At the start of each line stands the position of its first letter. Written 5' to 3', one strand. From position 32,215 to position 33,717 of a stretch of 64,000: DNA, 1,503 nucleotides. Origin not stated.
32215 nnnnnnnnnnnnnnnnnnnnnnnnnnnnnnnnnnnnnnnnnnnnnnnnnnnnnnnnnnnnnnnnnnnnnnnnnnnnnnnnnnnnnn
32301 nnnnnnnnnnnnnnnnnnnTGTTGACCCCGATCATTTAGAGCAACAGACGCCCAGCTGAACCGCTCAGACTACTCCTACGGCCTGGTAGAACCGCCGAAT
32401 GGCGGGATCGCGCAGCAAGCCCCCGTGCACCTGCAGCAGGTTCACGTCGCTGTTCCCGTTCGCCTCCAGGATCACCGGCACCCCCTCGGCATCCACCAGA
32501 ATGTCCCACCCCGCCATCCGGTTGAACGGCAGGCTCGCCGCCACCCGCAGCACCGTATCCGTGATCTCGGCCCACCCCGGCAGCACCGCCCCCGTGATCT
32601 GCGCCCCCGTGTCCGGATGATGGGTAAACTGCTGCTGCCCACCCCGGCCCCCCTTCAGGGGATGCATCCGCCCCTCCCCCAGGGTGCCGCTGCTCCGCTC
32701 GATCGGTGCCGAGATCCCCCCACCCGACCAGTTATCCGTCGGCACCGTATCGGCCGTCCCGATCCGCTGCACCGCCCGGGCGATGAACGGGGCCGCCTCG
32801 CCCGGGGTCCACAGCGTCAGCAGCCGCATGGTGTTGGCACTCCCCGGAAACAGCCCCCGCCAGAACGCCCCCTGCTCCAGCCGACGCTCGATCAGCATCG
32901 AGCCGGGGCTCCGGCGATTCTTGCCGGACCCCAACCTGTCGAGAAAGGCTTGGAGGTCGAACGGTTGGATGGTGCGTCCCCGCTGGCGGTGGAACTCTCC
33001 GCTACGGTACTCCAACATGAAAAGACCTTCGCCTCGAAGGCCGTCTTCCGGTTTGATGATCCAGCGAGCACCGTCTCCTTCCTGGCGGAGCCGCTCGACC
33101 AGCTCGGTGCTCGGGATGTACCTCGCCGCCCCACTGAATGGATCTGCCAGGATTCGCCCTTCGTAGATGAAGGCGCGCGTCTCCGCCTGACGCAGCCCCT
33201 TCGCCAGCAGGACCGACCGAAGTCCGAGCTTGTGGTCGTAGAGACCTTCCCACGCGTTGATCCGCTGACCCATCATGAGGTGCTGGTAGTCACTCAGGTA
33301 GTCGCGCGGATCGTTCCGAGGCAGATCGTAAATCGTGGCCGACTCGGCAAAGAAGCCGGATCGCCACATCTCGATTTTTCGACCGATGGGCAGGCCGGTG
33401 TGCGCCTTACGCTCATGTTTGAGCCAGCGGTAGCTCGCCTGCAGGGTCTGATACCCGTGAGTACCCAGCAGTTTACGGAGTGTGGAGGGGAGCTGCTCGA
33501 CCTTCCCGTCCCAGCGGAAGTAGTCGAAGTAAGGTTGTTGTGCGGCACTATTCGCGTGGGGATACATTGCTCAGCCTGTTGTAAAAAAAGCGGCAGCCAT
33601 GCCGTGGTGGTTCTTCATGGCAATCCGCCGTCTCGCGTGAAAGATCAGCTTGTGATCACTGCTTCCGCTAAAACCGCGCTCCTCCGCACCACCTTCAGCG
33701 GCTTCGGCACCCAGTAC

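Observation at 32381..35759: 509-bp perfect direct repeats inside two diverged ATP-grasp paralogues, bracketing a flippase gene: gene conversion and a potential deletion switch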

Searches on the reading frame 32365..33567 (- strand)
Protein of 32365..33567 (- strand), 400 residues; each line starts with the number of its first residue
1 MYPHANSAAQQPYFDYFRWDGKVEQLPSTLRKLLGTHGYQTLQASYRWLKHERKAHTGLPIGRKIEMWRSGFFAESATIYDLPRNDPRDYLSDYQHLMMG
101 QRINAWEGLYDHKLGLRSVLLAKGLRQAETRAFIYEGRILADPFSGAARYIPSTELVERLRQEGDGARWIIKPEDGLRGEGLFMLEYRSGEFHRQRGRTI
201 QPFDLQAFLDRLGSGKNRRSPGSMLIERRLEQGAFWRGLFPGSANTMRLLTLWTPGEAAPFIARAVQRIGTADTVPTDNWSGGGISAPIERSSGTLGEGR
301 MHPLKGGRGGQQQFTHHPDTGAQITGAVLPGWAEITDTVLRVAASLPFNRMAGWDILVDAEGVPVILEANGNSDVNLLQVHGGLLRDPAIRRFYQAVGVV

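Call 6: search_protein_families(library=pfam, proteins=[window:32365-33567:-], max_evalue=0.01)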
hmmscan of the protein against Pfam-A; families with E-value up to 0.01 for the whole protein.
window:32365-33567:- (400 aa): 1 family
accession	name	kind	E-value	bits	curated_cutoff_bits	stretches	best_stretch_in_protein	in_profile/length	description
PF14397.11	ATPgrasp_ST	-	3.5e-28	99.1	31.4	1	116-382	25-265/278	Sugar-transfer associated ATP-grasp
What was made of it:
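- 32365..33567 (-): ATP-grasp ligase gene 1 (400 aa, 'g1 type'), PF14397 ATPgrasp_ST. Pfam 99.1 bits against a cut-off of 31.4 (call 6).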

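Call 8: search_protein_families(library=ncbifam, proteins=[window:32365-33567:-], max_evalue=0.00001)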
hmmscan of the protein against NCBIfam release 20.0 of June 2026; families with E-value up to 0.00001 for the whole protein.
window:32365-33567:- (400 aa): 1 family
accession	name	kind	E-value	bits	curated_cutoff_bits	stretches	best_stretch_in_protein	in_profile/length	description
TIGR02291.1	rimK_rel_E_lig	hypoth_equivalog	3.7e-06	26.1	314.2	0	167-376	76-273/317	alpha-L-glutamate ligase-like protein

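Call 9: find_encoding_contigs(protein=window:32365-33567:-, flank=10000, max_places=10)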
Protein window:32365-33567:- (400 aa): no gene with exactly this product is on record in the collection.

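Call 10: find_homologous_proteins(query=window:32365-33567:-, max_evalue=1e-10)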
Query window:32365-33567:- (400 aa): 345 proteins with E <= 1e-10 among 8000 candidates; the best 120 are listed.
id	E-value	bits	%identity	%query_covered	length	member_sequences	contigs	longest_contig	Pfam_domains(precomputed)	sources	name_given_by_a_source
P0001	6.5e-260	880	95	100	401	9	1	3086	PF14397.12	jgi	jgi:Sugar-transfer associated ATP-grasp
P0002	6.5e-208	709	77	100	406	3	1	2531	PF14397.12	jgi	jgi:putative polysaccharide biosynthesis protein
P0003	7.4e-207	705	76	100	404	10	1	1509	PF14397.12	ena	-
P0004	4.4e-206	703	77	100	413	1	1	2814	PF14397.12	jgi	jgi:hypothetical protein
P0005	5.3e-204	696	77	100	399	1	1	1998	PF14397.12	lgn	-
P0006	1.1e-203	695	76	100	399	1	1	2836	PF14397.12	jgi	jgi:hypothetical protein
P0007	5.0e-202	689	75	100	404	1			PF14397.12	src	-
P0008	2.9e-201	687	75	100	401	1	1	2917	PF14397.12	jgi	-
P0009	4.1e-199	680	75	100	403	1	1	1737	PF14397.12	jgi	jgi:Sugar-transfer associated ATP-grasp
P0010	4.6e-197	673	74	97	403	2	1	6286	PF14397.12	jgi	jgi:hypothetical protein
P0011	9.2e-192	656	71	100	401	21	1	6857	PF14397.12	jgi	jgi:putative polysaccharide biosynthesis protein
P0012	1.7e-191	655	72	100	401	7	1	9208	PF14397.12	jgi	jgi:hypothetical protein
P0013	1.1e-190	652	71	100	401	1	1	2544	PF14397.12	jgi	jgi:Sugar-transfer associated ATP-grasp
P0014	7.8e-190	649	71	100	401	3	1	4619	PF14397.12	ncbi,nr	ncbi:MAG TPA: sugar-transfer associated ATP-grasp domain-containing protein [Gemmatimonadales bacter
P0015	1.3e-189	649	73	97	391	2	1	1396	PF14397.12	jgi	jgi:hypothetical protein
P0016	4.9e-188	643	78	91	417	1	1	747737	PF14397.12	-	-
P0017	8.3e-188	643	77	91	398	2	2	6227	PF14397.12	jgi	jgi:hypothetical protein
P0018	3.8e-186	637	70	100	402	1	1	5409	PF14397.12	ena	-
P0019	1.1e-185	636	70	98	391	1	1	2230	PF14397.12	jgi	jgi:hypothetical protein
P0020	6.1e-185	633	71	98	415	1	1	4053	PF14397.12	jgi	jgi:hypothetical protein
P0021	7.4e-180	616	75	91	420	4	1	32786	PF14397.12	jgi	jgi:hypothetical protein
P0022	1.6e-175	602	67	97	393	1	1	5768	PF14397.12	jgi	jgi:Sugar-transfer associated ATP-grasp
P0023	3.0e-173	595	67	97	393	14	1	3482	PF14397.12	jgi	jgi:hypothetical protein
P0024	1.0e-171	590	76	84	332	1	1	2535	PF14397.12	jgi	jgi:hypothetical protein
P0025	4.3e-169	581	71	91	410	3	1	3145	PF14397.12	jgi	jgi:hypothetical protein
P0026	1.1e-167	576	70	91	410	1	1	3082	PF14397.12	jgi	jgi:Sugar-transfer associated ATP-grasp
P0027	2.8e-163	562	69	91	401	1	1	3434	PF14397.12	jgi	jgi:hypothetical protein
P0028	9.9e-163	560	65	94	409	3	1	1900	PF14397.12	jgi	jgi:hypothetical protein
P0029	9.8e-161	553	68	91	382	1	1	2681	PF14397.12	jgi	jgi:hypothetical protein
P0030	2.8e-159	549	67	91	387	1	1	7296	PF14397.12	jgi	-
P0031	3.1e-158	545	66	91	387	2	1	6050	PF14397.12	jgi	jgi:hypothetical protein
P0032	4.6e-158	545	65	91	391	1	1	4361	PF14397.12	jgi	jgi:hypothetical protein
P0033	2.2e-157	542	66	91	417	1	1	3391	PF14397.12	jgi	-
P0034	2.3e-157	542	65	91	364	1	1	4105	PF14397.12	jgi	jgi:hypothetical protein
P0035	6.9e-157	541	60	100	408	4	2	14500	PF14397.12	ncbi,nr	ncbi:MAG: hypothetical protein H0W67_00880 [Gemmatimonadales bacterium]|nr:hypothetical protein [Gem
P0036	2.2e-156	539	65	91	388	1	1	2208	PF14397.12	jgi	jgi:Sugar-transfer associated ATP-grasp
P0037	1.5e-155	536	66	91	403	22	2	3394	PF14397.12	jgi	jgi:hypothetical protein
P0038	6.3e-155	534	60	98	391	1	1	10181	PF14397.12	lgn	-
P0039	7.5e-154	531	70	84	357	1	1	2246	PF14397.12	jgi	jgi:Sugar-transfer associated ATP-grasp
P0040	1.6e-153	530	60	100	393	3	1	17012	PF14397.12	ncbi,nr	ncbi:MAG: hypothetical protein H0T44_12180 [Gemmatimonadales bacterium]|nr:hypothetical protein [Gem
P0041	1.1e-150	520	63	91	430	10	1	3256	PF14397.12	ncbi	-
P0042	1.1e-150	520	60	96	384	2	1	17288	PF14397.12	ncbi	ncbi:MAG: sugar-transfer associated ATP-grasp domain-containing protein [Gemmatimonadales bacterium]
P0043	1.0e-149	517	63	91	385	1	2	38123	PF14397.12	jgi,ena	-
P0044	1.2e-149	517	60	95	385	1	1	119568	PF14397.12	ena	-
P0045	1.5e-149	517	76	75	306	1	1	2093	PF14397.12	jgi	-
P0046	3.3e-149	515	60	94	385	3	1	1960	PF14397.12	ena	-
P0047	7.4e-149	514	63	96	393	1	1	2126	PF14397.12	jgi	jgi:putative polysaccharide biosynthesis protein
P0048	1.1e-147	510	63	91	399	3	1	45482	PF14397.12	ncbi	-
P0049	2.5e-147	509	59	96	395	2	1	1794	PF14397.12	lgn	-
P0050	4.7e-147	508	58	99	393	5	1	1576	PF14397.12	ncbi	-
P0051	2.5e-146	506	59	99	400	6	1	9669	PF14397.12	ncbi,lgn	-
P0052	3.5e-146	506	60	95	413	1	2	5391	PF14397.12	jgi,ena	jgi:hypothetical protein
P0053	3.6e-146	505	62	91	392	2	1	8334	PF14397.12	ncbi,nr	ncbi:MAG: hypothetical protein H0W67_03600 [Gemmatimonadales bacterium]|nr:hypothetical protein [Gem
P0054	3.8e-146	505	60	96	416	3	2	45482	PF14397.12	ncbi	-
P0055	4.5e-146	505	59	96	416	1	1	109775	PF14397.12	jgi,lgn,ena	-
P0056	1.1e-145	504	62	91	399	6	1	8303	PF14397.12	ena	-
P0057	1.3e-144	500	60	94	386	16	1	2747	PF14397.12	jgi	jgi:hypothetical protein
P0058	1.3e-144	500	63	91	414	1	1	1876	PF14397.12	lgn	-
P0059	1.9e-144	500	67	84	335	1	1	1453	PF14397.12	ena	-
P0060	5.4e-144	498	61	95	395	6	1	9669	PF14397.12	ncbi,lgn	-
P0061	5.6e-144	498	66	84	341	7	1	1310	PF14397.12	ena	-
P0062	7.6e-144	498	61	91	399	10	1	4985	PF14397.12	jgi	jgi:Sugar-transfer associated ATP-grasp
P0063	5.7e-143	495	59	96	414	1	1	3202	PF14397.12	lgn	-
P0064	1.6e-142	493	59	96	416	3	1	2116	PF14397.12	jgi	jgi:hypothetical protein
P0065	4.8e-142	492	60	91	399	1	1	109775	PF14397.12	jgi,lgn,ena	-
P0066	5.3e-142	492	66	84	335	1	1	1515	PF14397.12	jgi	jgi:Sugar-transfer associated ATP-grasp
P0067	8.3e-142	491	61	89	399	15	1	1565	PF14397.12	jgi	jgi:hypothetical protein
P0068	1.3e-141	490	58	96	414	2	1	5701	PF14397.12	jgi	jgi:hypothetical protein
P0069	4.8e-141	489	58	96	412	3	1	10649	PF14397.12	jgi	jgi:hypothetical protein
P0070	5.0e-141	489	62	86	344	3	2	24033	PF14397.12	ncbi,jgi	jgi:hypothetical protein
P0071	6.9e-141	488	56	100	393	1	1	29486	PF14397.12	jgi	jgi:hypothetical protein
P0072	2.1e-138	480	57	96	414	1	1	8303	PF14397.12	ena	-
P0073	3.7e-137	476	57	100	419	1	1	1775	PF14397.12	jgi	jgi:Sugar-transfer associated ATP-grasp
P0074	5.8e-137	475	61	86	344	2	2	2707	PF14397.12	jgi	jgi:hypothetical protein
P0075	1.2e-136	474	64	84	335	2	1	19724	PF14397.12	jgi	jgi:hypothetical protein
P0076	6.1e-136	472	61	88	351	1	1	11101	PF14397.12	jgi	jgi:hypothetical protein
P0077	9.9e-136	471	58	93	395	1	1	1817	PF14397.12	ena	-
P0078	1.5e-135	471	56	96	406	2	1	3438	PF14397.12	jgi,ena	-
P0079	9.8e-135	468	58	91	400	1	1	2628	PF14397.12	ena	-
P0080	1.4e-134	467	58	91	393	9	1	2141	PF14397.12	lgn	-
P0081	1.7e-134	467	57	96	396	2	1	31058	PF14397.12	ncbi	-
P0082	1.7e-134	467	58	92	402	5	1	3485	PF14397.12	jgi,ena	-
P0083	1.8e-134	467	59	91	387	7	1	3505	PF14397.12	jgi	jgi:hypothetical protein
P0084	7.2e-134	465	55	96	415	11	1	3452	PF14397.12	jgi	jgi:hypothetical protein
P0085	1.6e-133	464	57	91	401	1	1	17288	PF14397.12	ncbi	ncbi:MAG: sugar-transfer associated ATP-grasp domain-containing protein [Gemmatimonadales bacterium]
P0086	2.2e-133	463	57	96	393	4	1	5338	PF14397.12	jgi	jgi:hypothetical protein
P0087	2.4e-133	463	55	100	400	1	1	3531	PF14397.12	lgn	-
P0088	2.4e-133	463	58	93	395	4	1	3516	PF14397.12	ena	-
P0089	1.2e-131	458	57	91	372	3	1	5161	PF14397.12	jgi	jgi:hypothetical protein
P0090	4.6e-131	456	56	90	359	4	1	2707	PF14397.12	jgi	jgi:hypothetical protein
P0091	7.6e-131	455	55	91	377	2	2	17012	PF14397.12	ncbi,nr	ncbi:MAG: hypothetical protein H0T44_12190 [Gemmatimonadales bacterium]|nr:hypothetical protein [Gem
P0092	1.8e-130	454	56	91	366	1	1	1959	PF14397.12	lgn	-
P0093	3.1e-130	453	58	91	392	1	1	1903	PF14397.12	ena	-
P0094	2.0e-128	447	56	91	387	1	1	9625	PF14397.12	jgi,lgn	jgi:hypothetical protein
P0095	4.5e-128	446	54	98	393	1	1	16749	PF14397.12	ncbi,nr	ncbi:MAG: hypothetical protein H0T90_01855 [Gemmatimonadales bacterium]|nr:hypothetical protein [Gem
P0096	7.5e-128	445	56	91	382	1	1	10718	PF14397.12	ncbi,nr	ncbi:MAG: hypothetical protein H0T68_02080 [Gemmatimonadales bacterium]|nr:hypothetical protein [Gem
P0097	7.7e-128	445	59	88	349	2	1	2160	PF14397.12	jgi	jgi:hypothetical protein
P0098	1.3e-127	444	56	91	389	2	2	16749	PF14397.12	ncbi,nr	ncbi:MAG: hypothetical protein H0T90_01865 [Gemmatimonadales bacterium]|nr:hypothetical protein [Gem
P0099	1.8e-127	444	58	87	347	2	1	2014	PF14397.12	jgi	jgi:hypothetical protein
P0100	2.5e-127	443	55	93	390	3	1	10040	PF14397.12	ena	-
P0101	3.7e-127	443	55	91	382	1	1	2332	PF14397.12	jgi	-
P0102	9.0e-127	442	53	93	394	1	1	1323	PF14397.12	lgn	-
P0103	2.5e-126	440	55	90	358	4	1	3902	PF14397.12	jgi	jgi:hypothetical protein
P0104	3.2e-126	440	56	91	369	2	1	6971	PF14397.12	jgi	jgi:hypothetical protein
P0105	3.4e-125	436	52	99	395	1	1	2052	PF14397.12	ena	-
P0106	6.7e-125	435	56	91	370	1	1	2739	PF14397.12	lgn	-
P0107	2.2e-124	434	79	61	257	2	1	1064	PF14397.12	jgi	jgi:hypothetical protein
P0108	1.2e-123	431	54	91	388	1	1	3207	PF14397.12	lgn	-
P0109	1.9e-123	431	53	93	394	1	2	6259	PF14397.12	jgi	jgi:hypothetical protein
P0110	3.6e-123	430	54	91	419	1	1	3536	PF14397.12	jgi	jgi:hypothetical protein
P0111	9.7e-123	428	71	69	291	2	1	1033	PF14397.12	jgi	jgi:hypothetical protein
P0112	2.0e-122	427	54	94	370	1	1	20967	PF14397.12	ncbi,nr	ncbi:MAG TPA: sugar-transfer associated ATP-grasp domain-containing protein [Gemmatimonadales bacter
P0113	2.6e-122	427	54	95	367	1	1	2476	PF14397.12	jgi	jgi:hypothetical protein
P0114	7.3e-122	425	53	91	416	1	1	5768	PF14397.12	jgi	jgi:Sugar-transfer associated ATP-grasp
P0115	8.7e-121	422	53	90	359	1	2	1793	PF14397.12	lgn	-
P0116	1.7e-120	421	54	94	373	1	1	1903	PF14397.12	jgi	-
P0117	4.5e-120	419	54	90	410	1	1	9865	PF14397.12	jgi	jgi:hypothetical protein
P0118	4.2e-119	416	55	90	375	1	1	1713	PF14397.12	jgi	jgi:hypothetical protein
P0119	4.9e-119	416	52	91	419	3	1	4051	PF14397.12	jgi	jgi:Sugar-transfer associated ATP-grasp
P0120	7.0e-119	416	51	95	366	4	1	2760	PF14397.12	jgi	jgi:hypothetical protein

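Call 11: find_related_loci(query=window:32365-33567:-, collection=genome_contigs, flank=8000)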
Query window:32365-33567:- (400 aa) in genome_contigs; peptide patterns used: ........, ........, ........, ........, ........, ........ (x = any residue, [..] = any of these).
105 stretches matched a pattern; 4 encode a relative of the query (tblastn E <= 1e-3); 4 distinct loci.
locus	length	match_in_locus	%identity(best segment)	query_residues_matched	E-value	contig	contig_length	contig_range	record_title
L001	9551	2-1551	61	10-400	4e-159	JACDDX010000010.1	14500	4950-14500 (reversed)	MAG: Gemmatimonadales bacterium isolate MGR_bin345 SD2901_NODE_1205_length_14500_cov_1.513184, whole genome shotgun sequ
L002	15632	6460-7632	60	1-398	3e-155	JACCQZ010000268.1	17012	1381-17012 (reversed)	MAG: Gemmatimonadales bacterium isolate MGR_bin9 SD2897-2912_k127_9087069, whole genome shotgun sequence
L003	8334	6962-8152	61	10-400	5e-163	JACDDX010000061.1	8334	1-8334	MAG: Gemmatimonadales bacterium isolate MGR_bin345 SD2901_NODE_2455_length_8334_cov_1.275375, whole genome shotgun seque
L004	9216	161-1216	55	39-400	3e-135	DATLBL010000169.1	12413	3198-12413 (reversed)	MAG TPA_asm: Gemmatimonadales bacterium isolate SMAG_U14297 k141_11069095, whole genome shotgun sequence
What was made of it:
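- Tried and rejected: It returned only 4 loci, none from the converted clade (call 11).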

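Call 12: find_encoding_contigs(protein=P0016, flank=10000, max_places=10)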
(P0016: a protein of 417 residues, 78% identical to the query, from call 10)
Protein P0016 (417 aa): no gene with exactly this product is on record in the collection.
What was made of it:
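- Tried and rejected: Look-ups of the window's own two ligases found nothing on record (calls 9, 12).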

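Call 13: find_encoding_contigs(protein=P0001, flank=10000, max_places=10)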
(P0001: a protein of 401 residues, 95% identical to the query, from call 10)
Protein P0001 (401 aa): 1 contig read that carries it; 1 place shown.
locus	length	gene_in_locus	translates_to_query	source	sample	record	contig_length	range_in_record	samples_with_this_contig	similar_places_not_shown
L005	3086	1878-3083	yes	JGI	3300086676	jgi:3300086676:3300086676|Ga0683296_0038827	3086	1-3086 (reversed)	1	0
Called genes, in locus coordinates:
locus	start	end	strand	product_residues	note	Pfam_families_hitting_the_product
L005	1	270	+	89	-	?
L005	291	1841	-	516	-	PF01943:Polysacc_synt, PF13440:Polysacc_synt_3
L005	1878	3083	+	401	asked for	PF14397:ATPgrasp_ST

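Call 18: find_related_loci(query=A1, collection=metagenome_contigs, flank=7000)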
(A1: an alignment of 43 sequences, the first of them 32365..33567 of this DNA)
Query A1 (400 aa) in metagenome_contigs; peptide patterns used: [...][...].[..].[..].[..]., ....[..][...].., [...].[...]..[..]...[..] (x = any residue, [..] = any of these).
314 stretches matched a pattern; 49 encode a relative of the query (tblastn E <= 1e-3); 48 distinct loci.
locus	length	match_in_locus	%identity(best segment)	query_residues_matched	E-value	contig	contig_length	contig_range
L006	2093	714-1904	75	1-399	0e+0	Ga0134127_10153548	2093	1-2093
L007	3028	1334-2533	71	1-400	0e+0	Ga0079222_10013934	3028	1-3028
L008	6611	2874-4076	72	1-400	0e+0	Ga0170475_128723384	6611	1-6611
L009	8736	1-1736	67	12-400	4e-174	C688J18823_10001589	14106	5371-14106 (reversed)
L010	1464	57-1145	66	39-400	2e-174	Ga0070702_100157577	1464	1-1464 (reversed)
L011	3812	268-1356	66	39-400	7e-161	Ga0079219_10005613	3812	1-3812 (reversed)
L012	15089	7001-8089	63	39-400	2e-154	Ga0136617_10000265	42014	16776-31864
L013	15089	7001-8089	63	39-400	3e-151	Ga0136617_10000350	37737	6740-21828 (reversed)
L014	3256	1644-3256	63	32-400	1e-157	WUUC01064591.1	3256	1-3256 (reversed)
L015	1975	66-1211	60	16-400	2e-162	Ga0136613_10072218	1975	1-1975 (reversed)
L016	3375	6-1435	60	16-400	2e-152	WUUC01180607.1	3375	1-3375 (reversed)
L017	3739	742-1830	62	39-400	5e-150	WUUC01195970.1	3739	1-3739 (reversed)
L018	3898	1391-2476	60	39-400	1e-149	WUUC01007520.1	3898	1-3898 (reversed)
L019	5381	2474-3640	57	12-400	1e-146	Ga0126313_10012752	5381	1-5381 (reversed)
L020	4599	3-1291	58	7-400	7e-147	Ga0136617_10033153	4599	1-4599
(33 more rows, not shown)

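Call 22: find_encoding_contigs(protein=P0021, flank=10000, max_places=6)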
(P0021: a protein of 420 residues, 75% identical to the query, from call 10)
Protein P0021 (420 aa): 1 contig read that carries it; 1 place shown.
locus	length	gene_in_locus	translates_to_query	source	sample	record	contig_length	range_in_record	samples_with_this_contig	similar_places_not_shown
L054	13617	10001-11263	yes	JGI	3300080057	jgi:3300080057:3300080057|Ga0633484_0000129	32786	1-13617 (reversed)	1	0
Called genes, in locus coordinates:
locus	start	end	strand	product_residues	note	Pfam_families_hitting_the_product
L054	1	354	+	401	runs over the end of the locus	PF01979:Amidohydro_1, PF07969:Amidohydro_3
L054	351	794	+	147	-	PF01316:Arg_repressor, PF02863:Arg_repressor_C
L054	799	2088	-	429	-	PF27533:CapK_C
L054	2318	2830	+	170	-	PF01844:HNH, PF13395:HNH_4 (weak), PF14279:HNH_5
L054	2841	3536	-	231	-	PF14334:DUF4390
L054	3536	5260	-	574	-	PF01103:Omp85 (weak)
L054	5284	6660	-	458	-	PF00072:Response_reg, PF00158:Sigma54_activat, PF14532:Sigma54_activ_2, PF01078:Mg_chelatase (faint), PF07728:AAA_5, PF25601:AAA_lid_14, PF02954:HTH_8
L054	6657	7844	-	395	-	PF00512:HisKA, PF02518:HATPase_c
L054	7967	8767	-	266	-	PF13489:Methyltransf_23, PF08241:Methyltransf_11, PF13649:Methyltransf_25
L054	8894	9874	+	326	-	PF01073:3Beta_HSD, PF01370:Epimerase, PF02719:Polysacc_synt_2, PF04321:RmlD_sub_bind, PF05368:NmrA, PF13460:NAD_binding_10, PF16363:GDP_Man_Dehyd, PF07993:NAD_binding_4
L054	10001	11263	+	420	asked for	PF14397:ATPgrasp_ST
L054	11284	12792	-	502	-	PF01943:Polysacc_synt, PF13440:Polysacc_synt_3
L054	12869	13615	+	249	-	?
